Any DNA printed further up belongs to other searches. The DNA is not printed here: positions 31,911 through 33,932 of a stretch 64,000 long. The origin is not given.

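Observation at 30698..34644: Adhesin-like gene cluster next to a tyrosine recombinase, with an 83-bp perfect repeat between paralogs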

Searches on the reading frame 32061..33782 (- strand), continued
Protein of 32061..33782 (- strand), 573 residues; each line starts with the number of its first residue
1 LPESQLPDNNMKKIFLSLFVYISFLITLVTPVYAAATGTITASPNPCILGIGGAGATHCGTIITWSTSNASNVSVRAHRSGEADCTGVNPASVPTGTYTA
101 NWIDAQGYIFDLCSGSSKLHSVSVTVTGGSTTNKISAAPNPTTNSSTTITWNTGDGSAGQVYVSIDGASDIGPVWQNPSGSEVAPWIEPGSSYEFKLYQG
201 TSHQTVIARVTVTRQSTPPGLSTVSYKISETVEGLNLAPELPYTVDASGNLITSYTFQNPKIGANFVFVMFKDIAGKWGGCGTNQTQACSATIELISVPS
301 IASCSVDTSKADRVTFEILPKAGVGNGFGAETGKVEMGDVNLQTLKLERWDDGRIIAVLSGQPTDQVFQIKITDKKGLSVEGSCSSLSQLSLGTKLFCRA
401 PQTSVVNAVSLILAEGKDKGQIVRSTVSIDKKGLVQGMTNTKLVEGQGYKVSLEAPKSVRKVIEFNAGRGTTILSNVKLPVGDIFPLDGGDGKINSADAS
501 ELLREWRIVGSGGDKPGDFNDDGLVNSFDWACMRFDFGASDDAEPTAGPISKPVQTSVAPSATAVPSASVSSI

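Call 52: fold_search(model_id=the predicted structure, library=pdb)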
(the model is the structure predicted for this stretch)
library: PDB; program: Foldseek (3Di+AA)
matches with E <= 10: 1643; with E <= 0.001: 16
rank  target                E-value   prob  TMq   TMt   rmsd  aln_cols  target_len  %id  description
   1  6e57_A                3.2e-05  0.93  0.10  0.13  19.5       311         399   11  Bacteroides ovatus mixed-linkage glucan utilization locus (MLGUL) SGBP-B in complex with mixed-linkage heptasaccharide (released 2019-05-29)
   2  6e57_C                4.9e-05  0.93  0.11  0.14  22.8       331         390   11  Bacteroides ovatus mixed-linkage glucan utilization locus (MLGUL) SGBP-B in complex with mixed-linkage heptasaccharide (released 2019-05-29)
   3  6e57_D                5.7e-05  0.97  0.11  0.16  15.3       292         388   12  Bacteroides ovatus mixed-linkage glucan utilization locus (MLGUL) SGBP-B in complex with mixed-linkage heptasaccharide (released 2019-05-29)
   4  9ozi_A                1.9e-04  0.99  0.17  0.07  17.8       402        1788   10  Cryo-EM structure of chicken ROS1 in apo-state. This is the complete map and model. (released 2026-02-25)
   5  6e9b_A                3.2e-04  0.90  0.11  0.16  25.2       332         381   11  Bacteroides ovatus mixed-linkage glucan utilization locus (MLGUL) SGBP-B in complex with mixed-linkage heptasaccharide (released 2019-05-15)
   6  6e9b_C                3.6e-04  0.92  0.12  0.16  24.7       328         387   14  Bacteroides ovatus mixed-linkage glucan utilization locus (MLGUL) SGBP-B in complex with mixed-linkage heptasaccharide (released 2019-05-15)
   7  4aq1_C                3.7e-04  0.51  0.11  0.10  37.5       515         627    9  Structure of the SbsB S-layer protein of Geobacillus stearothermophilus PV72p2 in complex with nanobody KB6 (released 2012-06-13)
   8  7dm0_A                4.0e-04  0.98  0.10  0.28  16.6       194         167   15  Biofilm associated protein - C region (released 2021-12-15)
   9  9ba5_A                4.6e-04  0.60  0.11  0.11  22.6       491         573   10  Cross-linked Contactin 2 Ig1-Ig6 (released 2024-07-17)
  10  9gtb_B                4.9e-04  0.97  0.14  0.22  20.2       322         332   12  Cryo-EM structure of Mouse PMCA-NPTN complex captured in E1-Ca state (released 2025-08-06)
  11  8dgg_A                4.9e-04  0.92  0.15  0.22  21.1       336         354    9  Structure of glycosylated LAG-3 homodimer (released 2022-08-17)
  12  7o7s_A                5.5e-04  0.80  0.13  0.07  19.8       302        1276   12  (h-alpha2M)4 plasmin-activated II state (released 2022-04-13)
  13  8yyt_B                7.5e-04  0.97  0.16  0.13  22.7       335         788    9  Cryo-EM structure of the complex IR with four insulin (released 2025-04-09)
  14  9flw_A                8.8e-04  0.98  0.16  0.18  20.4       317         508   10  CryoEM structure of the fragment-6 (3571-4078) in the grappling hook protein A (GhpA) in the bacterium Aureispira sp.  (released 2024-10-16)
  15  9oz1_A                8.8e-04  0.94  0.17  0.13  17.9       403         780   11  Cryo-EM structure of chicken ROS1 in apo-state. Cryo-EM refinement is focused on the "leg" region of chicken ROS1. (released 2026-02-25)
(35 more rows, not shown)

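Call 56: list_cluster_members(proteins=[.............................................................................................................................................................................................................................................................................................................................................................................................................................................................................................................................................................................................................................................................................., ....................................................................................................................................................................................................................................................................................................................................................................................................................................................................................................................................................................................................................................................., window:32061-33752:-, window:33754-34644:-, window:30698-31411:-, window:31408-32043:-])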
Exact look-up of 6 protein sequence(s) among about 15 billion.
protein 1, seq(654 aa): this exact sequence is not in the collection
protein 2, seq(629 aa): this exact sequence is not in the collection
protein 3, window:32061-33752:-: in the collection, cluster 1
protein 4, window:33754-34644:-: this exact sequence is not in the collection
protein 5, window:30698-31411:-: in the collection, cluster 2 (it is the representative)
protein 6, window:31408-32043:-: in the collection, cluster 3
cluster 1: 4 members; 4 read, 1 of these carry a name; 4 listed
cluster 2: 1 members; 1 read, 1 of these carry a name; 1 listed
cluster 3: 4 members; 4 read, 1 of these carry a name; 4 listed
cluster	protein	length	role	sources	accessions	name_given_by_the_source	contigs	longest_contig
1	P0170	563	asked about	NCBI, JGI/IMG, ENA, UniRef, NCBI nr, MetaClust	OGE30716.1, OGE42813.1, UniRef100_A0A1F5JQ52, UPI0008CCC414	hypothetical protein A3C59_03300 [Candidatus Daviesbacteria bacterium ... | Fibronectin type-III domain-containing protein n=1 Tax=Candidatus Daviesbacteria ... | MAG: hypothetical protein A3C59_03300 [Candidatus Daviesbacteria bacterium ...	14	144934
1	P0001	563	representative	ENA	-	-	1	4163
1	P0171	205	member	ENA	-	-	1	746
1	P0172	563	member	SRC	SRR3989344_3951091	-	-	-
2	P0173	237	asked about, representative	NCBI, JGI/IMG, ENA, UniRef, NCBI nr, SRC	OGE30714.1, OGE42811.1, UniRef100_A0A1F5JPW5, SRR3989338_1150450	hypothetical protein A3C59_03290 [Candidatus Daviesbacteria bacterium ... | Cohesin domain-containing protein n=1 Tax=Candidatus Daviesbacteria bacterium ... | MAG: hypothetical protein A3C59_03290 [Candidatus Daviesbacteria bacterium ...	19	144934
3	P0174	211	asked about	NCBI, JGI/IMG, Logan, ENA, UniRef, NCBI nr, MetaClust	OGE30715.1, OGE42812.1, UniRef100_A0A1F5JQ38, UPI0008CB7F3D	hypothetical protein A3C59_03295 [Candidatus Daviesbacteria bacterium ... | Uncharacterized protein n=1 Tax=Candidatus Daviesbacteria bacterium ... | MAG: hypothetical protein A3C59_03295 [Candidatus Daviesbacteria bacterium ...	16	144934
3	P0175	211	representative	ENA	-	-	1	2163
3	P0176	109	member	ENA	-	-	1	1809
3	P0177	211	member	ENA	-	-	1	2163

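Call 58: find_encoding_contigs(protein=P0001, flank=6000, max_places=5)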
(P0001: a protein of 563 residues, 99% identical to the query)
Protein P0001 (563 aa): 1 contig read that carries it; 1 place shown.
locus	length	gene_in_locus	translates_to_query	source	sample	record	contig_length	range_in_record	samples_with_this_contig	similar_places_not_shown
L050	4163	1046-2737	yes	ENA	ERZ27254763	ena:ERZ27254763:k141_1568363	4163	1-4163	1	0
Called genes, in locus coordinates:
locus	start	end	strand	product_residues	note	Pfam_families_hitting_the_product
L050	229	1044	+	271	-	-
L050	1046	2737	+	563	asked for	-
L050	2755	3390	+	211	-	-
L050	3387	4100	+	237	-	PF00963:Cohesin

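Call 59: find_encoding_contigs(protein=P0171, flank=3000, max_places=5)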
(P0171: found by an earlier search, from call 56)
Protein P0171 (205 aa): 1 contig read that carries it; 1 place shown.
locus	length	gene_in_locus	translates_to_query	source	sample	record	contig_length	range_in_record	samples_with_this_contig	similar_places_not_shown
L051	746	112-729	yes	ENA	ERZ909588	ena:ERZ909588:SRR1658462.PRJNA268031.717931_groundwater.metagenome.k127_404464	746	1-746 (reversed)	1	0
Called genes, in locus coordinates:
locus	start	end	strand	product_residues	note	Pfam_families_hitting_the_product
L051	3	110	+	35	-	?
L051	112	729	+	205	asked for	-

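Call 75: search_solved_structures(query=A1, max_evalue=1, show_alignments=2)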
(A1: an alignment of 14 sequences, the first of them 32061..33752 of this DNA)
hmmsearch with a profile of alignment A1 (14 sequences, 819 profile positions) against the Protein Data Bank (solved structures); distinct sequences matched with E-value up to 1: 45.
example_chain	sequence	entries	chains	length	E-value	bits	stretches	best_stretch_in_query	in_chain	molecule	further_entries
1cyg_A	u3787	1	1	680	4.2e-06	29.3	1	538-594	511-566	CYCLODEXTRIN GLUCANOTRANSFERASE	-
1ot2_A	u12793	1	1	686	1.1e-05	27.8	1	533-595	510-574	Cyclomaltodextrin glucanotransferase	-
1tcm_A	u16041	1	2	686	1.2e-05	27.8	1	533-595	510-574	CYCLODEXTRIN GLYCOSYLTRANSFERASE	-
1pez_A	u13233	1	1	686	1.2e-05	27.8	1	533-595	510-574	Cyclomaltodextrin glucanotransferase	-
1eo5_A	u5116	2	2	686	1.2e-05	27.8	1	533-595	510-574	PROTEIN (CYCLODEXTRIN GLYCOSYLTRANSFERASE)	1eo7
1cxl_A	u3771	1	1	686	1.2e-05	27.8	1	533-595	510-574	PROTEIN (CYCLODEXTRIN-GLYCOSYLTRANSFERASE)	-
1ot1_A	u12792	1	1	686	1.2e-05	27.8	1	533-595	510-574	Cyclomaltodextrin glucanotransferase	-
1cxf_A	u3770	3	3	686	1.2e-05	27.8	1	533-595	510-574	CYCLODEXTRIN GLYCOSYLTRANSFERASE | PROTEIN (CYCLODEXTRIN-GLYCOSYLTRANSFERASE)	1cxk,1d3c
1cgw_A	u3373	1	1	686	1.2e-05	27.8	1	533-595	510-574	CYCLOMALTODEXTRIN GLUCANOTRANSFERASE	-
1cdg_A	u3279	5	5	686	1.2e-05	27.8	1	533-595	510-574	CYCLODEXTRIN GLYCOSYL-TRANSFERASE | CYCLODEXTRIN GLYCOSYLTRANSFERASE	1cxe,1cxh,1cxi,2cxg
1cgv_A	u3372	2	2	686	1.2e-05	27.8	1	533-595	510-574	CYCLOMALTODEXTRIN GLUCANOTRANSFERASE | CYCLODEXTRIN GLYCOSYLTRANSFERASE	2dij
1pj9_A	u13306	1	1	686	1.2e-05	27.8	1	533-595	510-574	Cyclomaltodextrin glucanotransferase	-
1kcl_A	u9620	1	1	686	1.2e-05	27.8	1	533-595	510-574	Cyclodextrin glycosyltransferase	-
1cgx_A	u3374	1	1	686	1.2e-05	27.8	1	533-595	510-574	CYCLOMALTODEXTRIN GLUCANOTRANSFERASE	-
1cgy_A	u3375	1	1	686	1.2e-05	27.8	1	533-595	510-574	CYCLOMALTODEXTRIN GLUCANOTRANSFERASE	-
2mte_A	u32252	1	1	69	1.3e-05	27.6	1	695-752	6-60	Cellulose 1,4-beta-cellobiosidase (reducing end) CelS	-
1daq_A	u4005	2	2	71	1.4e-05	27.6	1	695-753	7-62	ENDOGLUCANASE SS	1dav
5nrm_B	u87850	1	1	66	4e-05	26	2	728-750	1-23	DocCel5: Type I dockerin repeat domain from A. cellulolyticus family 5 endoglucanase WP_01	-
4fl4_A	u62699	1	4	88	6.3e-05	25.4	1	695-742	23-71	Glycoside hydrolase family 9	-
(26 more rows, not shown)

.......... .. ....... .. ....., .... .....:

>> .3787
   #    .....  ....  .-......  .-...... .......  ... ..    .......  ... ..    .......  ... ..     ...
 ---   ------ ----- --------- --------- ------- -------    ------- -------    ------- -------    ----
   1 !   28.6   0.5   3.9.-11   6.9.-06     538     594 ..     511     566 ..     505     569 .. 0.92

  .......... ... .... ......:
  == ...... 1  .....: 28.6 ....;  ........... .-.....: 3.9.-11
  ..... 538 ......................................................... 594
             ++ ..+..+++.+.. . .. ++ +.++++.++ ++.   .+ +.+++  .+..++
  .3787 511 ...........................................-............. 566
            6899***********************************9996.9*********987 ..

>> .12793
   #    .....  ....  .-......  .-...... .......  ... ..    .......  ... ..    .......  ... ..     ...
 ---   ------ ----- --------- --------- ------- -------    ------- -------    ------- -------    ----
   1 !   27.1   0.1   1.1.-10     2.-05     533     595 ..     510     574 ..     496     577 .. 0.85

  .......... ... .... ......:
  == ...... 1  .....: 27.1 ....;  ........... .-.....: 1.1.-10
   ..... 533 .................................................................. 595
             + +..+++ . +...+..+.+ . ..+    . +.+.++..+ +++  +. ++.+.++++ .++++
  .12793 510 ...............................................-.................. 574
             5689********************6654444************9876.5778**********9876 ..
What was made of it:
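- On Type I dockerin (Pfam PF00404): The family profile hits 2mte_A and 1daq_A (CelS dockerin) at E about 1.3e-5, and also 5nrm_B, 4fl4_A, 2y3n_B and 2vn6_B (call 75).
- Weak fold similarity of the stalk to a Bacteroides surface glycan-binding protein and to CGTase domain D (calls 52, 75).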
